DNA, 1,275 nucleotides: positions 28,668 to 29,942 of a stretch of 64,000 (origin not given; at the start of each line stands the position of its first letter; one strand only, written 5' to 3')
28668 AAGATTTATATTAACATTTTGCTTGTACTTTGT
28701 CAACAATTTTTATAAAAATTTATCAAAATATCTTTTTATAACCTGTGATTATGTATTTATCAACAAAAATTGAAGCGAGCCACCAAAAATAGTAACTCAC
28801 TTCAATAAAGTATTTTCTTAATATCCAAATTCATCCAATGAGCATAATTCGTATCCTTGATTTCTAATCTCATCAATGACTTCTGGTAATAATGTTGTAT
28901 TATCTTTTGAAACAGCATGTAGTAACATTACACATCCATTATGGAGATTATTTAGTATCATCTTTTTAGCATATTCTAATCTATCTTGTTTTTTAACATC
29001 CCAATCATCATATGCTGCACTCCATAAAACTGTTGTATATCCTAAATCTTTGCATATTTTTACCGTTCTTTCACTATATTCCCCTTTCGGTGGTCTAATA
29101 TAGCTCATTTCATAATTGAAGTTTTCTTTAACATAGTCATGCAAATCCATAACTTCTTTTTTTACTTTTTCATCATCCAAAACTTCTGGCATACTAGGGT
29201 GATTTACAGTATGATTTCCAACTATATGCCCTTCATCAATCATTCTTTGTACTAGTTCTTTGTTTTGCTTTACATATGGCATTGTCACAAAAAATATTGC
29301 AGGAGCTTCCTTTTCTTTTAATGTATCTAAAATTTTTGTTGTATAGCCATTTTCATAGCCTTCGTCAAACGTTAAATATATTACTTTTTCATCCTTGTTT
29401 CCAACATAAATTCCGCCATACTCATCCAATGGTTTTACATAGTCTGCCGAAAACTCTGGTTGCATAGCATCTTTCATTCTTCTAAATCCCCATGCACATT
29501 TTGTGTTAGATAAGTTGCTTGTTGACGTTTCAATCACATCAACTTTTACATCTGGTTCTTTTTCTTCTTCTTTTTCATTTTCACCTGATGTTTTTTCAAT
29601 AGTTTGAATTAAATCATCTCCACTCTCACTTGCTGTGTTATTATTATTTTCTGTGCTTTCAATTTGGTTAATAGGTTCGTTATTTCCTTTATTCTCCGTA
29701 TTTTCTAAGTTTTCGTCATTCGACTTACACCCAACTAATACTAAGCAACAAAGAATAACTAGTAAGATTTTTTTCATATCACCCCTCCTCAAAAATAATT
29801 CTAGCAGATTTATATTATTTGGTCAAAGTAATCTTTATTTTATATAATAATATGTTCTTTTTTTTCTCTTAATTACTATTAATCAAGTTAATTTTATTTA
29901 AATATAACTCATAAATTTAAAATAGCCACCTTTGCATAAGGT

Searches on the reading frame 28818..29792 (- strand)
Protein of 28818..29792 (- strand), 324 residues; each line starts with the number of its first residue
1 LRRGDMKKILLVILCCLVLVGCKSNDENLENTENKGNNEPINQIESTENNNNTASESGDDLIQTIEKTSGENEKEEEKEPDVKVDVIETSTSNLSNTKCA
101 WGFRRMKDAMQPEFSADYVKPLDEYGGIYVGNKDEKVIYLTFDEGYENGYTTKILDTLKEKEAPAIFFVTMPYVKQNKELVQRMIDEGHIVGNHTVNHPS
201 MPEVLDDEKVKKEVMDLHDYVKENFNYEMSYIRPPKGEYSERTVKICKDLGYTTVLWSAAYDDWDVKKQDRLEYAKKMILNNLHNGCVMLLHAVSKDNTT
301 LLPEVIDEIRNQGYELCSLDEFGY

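Call 88: search_protein_families(library=pfam, max_evalue=0.00001, proteins=[window:28818-29792:-])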
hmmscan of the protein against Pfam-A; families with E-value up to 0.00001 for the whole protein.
window:28818-29792:- (324 aa): 1 family
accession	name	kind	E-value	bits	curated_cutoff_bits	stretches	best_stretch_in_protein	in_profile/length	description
PF01522.26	Polysacc_deac_1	-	1.1e-35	122.7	23.1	1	132-255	3-124/124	Polysaccharide deacetylase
